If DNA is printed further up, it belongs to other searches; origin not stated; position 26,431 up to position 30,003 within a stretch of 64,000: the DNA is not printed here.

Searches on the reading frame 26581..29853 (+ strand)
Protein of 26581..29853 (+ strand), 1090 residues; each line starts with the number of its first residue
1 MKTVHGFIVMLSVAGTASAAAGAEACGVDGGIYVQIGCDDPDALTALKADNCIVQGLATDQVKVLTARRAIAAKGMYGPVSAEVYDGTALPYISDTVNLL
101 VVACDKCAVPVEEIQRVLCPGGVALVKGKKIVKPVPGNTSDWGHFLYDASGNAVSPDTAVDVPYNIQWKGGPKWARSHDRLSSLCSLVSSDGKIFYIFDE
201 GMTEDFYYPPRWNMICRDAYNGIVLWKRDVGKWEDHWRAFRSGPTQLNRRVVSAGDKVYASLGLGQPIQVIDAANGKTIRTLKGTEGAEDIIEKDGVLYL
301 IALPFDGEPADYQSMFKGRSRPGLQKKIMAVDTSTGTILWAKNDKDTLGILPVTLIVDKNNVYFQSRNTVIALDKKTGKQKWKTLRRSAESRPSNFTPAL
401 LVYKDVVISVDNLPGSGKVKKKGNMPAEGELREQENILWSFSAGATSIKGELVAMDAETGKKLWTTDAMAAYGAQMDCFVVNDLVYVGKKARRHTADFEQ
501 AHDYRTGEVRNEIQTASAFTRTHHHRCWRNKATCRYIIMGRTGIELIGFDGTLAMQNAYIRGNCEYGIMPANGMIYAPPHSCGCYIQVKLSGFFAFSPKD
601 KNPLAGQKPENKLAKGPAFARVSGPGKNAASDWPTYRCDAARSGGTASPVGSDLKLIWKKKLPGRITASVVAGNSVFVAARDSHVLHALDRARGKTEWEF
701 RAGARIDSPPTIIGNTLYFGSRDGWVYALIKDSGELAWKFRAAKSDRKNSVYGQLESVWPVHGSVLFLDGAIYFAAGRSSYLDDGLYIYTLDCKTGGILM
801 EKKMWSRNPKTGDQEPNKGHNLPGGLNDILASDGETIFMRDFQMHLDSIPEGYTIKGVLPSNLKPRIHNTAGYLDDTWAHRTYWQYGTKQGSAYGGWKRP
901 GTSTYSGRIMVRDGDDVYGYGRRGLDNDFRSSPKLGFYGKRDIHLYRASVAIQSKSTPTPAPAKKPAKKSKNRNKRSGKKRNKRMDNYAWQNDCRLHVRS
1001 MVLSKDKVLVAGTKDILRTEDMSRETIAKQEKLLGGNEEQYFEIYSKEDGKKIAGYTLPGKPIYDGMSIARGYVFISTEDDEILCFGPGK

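Call 26: search_protein_families(library=pfam, proteins=[window:26581-29853:+], max_evalue=0.00001)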
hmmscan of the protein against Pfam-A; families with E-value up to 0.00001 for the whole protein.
window:26581-29853:+ (1090 aa): 3 families
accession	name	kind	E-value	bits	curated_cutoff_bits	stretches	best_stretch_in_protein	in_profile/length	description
PF13360.13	PQQ_2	-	2.7e-32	112.8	27.6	2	656-811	15-152/233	Outer membrane protein assembly factor BamB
PF13570.13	Beta-prop_ACSF4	-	6.8e-18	65.6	133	1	655-745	40-134/329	Beta-alanine-activating enzyme, beta-propeller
PF01011.28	PQQ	-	2.2e-13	50.2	26.7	0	706-748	49-91/595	Glucose/ethanol/alcohol dehydrogenase, beta-propeller domain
